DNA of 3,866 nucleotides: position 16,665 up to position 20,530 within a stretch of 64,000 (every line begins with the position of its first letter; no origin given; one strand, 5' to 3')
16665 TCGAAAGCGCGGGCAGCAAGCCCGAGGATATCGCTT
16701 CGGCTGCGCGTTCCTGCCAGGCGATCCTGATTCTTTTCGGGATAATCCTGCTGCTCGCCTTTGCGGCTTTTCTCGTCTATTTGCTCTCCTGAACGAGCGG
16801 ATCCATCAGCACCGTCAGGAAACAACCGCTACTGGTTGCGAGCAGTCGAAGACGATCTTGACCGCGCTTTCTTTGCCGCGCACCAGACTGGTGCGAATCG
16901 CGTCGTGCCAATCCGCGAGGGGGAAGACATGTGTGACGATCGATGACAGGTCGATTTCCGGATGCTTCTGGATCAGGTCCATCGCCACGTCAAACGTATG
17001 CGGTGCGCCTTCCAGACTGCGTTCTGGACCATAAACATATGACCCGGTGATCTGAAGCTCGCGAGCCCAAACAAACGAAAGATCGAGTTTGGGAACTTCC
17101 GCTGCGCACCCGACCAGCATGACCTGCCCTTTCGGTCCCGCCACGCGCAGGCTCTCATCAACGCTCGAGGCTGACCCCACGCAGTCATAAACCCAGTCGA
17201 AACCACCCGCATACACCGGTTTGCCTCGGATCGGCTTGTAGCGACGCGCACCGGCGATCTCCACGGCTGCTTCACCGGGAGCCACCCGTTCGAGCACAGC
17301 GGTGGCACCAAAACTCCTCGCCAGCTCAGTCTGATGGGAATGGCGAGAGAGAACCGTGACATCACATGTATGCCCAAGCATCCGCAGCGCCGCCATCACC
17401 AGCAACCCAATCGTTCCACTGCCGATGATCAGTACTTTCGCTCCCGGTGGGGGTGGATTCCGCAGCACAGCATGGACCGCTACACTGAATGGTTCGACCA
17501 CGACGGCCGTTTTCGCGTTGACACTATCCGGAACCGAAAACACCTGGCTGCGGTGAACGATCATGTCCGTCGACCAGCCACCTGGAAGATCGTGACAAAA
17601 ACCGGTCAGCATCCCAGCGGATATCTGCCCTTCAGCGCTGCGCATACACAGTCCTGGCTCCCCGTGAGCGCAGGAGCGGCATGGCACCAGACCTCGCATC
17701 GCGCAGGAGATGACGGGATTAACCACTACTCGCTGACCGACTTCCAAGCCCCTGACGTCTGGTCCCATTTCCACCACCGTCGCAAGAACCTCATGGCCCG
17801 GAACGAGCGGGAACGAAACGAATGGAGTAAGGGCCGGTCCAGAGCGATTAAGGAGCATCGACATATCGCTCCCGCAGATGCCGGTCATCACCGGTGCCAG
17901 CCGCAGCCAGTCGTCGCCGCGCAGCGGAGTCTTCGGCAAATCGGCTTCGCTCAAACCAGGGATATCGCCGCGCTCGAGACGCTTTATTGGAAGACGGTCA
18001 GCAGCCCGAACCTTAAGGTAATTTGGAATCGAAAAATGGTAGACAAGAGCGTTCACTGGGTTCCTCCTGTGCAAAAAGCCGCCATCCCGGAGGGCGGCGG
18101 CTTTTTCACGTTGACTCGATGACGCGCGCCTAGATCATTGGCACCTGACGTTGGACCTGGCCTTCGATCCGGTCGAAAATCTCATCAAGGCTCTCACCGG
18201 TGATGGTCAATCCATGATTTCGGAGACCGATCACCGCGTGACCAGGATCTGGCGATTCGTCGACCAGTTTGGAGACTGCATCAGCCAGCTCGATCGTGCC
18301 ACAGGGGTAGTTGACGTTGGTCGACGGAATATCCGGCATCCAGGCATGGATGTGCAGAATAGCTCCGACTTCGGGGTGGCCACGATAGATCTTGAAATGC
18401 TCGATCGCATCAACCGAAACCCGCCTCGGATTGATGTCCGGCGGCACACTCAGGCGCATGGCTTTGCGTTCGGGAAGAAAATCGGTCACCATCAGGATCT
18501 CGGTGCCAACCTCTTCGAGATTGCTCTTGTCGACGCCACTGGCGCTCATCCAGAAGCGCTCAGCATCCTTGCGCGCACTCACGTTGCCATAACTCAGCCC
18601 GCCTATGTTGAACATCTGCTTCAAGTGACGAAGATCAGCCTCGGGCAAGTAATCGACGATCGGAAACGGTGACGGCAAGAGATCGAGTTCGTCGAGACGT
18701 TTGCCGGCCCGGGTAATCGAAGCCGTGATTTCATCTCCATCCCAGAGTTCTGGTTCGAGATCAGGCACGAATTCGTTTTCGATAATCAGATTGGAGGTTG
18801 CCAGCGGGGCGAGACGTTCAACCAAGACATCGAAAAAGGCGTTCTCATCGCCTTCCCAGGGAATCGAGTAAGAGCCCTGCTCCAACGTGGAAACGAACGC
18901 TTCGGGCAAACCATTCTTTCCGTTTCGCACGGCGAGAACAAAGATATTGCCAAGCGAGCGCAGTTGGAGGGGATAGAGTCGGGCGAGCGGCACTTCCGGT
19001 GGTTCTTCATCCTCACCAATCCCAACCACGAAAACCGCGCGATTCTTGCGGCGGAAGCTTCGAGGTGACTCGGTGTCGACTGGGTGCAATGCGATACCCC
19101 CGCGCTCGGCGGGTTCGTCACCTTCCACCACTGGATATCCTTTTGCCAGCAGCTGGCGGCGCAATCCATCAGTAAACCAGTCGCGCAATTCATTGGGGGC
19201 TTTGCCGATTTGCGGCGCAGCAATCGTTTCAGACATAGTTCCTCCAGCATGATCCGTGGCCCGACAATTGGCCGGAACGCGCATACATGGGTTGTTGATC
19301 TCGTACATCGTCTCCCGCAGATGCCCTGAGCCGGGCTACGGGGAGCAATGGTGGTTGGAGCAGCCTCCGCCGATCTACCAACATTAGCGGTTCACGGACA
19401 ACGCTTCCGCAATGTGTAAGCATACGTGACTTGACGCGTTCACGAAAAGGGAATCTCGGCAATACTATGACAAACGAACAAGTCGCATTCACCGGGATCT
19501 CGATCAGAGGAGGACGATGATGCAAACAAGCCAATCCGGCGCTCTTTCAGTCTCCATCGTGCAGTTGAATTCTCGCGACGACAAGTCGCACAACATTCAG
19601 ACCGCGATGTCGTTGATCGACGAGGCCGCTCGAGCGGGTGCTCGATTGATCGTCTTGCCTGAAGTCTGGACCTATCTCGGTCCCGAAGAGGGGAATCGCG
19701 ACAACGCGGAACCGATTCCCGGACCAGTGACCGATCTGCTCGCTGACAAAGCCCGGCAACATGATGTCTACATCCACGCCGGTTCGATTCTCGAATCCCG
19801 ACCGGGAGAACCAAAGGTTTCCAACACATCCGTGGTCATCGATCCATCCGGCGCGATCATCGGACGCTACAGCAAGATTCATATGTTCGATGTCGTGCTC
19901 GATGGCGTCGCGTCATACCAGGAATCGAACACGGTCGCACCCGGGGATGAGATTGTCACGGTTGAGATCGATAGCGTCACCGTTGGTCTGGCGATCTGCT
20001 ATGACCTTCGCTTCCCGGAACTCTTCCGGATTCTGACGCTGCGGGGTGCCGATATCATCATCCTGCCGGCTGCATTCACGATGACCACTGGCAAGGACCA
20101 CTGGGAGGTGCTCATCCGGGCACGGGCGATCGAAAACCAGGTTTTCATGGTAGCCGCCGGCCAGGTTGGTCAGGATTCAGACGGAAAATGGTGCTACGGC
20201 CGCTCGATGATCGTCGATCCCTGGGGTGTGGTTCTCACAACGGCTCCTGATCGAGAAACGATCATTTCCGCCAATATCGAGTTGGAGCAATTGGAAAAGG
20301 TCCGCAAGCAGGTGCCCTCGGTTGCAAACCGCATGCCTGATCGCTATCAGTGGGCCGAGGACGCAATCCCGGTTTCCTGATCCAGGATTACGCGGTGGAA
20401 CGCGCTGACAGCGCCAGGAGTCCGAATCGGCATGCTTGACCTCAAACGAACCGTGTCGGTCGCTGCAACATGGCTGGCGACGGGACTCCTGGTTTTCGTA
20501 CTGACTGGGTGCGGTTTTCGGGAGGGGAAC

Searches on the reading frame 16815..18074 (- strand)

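Call 38: search_protein_families(library=pfam, proteins=[window:16815-18074:-], max_evalue=0.001)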
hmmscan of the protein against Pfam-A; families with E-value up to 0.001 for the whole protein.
window:16815-18074:- (419 aa): 4 families
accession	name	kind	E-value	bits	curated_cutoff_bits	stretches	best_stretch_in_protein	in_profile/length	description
PF08240.17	ADH_N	-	2.3e-19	70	23.5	1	54-183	2-104/104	Alcohol dehydrogenase GroES-like domain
PF00107.32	ADH_zinc_N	-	2.3e-18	66.8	31.8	1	222-359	2-118/129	Zinc-binding dehydrogenase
PF16912.11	Glu_dehyd_C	-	5.8e-13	49.3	34.9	1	188-395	2-200/211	Glucose dehydrogenase C-terminus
PF13602.12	ADH_zinc_N_2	-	0.00018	22.8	27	1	289-394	21-121/134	Zinc-binding dehydrogenase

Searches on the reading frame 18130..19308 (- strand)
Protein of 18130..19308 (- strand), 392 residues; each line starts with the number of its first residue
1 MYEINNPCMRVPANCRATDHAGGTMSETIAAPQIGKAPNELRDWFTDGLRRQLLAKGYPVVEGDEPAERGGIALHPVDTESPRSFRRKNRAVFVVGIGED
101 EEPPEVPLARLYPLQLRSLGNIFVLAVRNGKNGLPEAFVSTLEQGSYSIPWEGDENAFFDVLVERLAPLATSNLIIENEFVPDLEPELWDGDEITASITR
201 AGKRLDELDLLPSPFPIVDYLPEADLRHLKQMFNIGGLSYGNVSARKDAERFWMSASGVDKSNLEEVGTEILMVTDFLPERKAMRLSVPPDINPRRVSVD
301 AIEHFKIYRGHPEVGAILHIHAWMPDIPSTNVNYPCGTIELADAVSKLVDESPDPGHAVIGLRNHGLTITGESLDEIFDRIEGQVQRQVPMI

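Call 38: search_protein_families(library=pfam, proteins=[window:18130-19308:-], max_evalue=0.001)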
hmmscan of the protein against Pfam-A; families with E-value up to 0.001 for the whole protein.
window:18130-19308:- (392 aa): 1 family
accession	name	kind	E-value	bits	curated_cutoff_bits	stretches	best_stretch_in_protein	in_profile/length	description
PF00596.27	Aldolase_II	-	1.5e-16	61.2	22.2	1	237-322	17-92/183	Class II Aldolase and Adducin N-terminal domain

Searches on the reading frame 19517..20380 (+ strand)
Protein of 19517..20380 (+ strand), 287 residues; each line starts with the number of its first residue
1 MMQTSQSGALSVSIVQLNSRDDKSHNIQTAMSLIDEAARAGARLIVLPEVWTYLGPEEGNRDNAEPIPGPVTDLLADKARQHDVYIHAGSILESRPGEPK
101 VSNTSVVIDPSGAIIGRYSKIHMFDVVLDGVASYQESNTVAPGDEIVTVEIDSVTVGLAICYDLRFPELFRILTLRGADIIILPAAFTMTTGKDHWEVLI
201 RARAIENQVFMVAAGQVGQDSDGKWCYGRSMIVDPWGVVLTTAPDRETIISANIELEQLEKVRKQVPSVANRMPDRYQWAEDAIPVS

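Call 37: search_protein_families(library=pfam, proteins=[window:19517-20380:+], max_evalue=0.001)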
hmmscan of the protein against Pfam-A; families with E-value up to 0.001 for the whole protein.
window:19517-20380:+ (287 aa): 1 family
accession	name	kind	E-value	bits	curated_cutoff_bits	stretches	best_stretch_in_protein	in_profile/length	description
PF00795.27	CN_hydrolase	-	2.8e-67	227.2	23.2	1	12-264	2-256/256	Carbon-nitrogen hydrolase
